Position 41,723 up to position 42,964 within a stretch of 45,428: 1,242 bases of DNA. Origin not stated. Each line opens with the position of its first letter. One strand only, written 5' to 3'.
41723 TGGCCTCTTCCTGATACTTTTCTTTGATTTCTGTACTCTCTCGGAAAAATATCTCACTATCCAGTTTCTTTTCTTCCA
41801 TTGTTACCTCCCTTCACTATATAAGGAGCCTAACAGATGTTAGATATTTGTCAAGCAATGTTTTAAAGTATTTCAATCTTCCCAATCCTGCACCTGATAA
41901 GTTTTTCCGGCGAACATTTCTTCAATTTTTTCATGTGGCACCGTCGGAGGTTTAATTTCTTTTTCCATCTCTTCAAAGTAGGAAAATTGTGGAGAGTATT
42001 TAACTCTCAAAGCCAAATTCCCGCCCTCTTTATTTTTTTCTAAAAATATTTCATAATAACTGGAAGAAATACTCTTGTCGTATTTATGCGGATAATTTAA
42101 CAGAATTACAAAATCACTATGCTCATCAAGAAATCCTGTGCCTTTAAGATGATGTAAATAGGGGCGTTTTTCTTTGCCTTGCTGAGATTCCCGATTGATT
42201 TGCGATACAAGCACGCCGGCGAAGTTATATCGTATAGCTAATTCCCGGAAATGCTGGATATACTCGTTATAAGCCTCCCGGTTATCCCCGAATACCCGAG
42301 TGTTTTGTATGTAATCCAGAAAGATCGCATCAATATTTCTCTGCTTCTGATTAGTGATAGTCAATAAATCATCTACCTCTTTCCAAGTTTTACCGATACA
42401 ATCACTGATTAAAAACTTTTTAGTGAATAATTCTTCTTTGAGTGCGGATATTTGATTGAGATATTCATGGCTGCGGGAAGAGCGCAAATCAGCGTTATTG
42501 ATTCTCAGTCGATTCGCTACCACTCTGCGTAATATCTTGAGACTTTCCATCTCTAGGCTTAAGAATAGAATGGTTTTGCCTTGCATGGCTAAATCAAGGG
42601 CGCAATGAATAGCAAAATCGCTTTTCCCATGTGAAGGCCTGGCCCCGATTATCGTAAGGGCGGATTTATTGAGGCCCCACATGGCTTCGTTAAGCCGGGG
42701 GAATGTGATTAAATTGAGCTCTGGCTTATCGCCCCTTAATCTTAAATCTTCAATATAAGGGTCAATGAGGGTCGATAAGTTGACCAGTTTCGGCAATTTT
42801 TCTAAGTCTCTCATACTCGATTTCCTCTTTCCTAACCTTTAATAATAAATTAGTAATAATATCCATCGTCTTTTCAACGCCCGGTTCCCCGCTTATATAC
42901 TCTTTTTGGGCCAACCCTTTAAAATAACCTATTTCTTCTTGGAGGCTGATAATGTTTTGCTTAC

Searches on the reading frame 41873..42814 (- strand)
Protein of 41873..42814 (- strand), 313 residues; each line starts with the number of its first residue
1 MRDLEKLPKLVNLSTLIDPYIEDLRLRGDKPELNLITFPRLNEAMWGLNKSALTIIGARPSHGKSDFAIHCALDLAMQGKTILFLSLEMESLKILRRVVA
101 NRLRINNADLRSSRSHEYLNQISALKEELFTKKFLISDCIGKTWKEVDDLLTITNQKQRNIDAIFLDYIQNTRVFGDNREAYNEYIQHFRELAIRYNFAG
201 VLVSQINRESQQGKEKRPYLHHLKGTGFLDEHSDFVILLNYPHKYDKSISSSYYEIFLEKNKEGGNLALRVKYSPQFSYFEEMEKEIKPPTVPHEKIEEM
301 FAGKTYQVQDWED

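Call 48: search_protein_families(library=pfam, proteins=[window:41873-42814:-], max_evalue=0.001)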
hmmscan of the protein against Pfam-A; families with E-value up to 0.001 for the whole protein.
window:41873-42814:- (313 aa): 2 families
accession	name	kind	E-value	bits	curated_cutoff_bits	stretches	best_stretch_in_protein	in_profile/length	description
PF03796.21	DnaB_C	-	2.2e-37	129.2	27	1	38-281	6-254/255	DnaB-like helicase C terminal domain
PF13481.12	AAA_25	-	7.9e-05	22.8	27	1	38-209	19-193/195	AAA domain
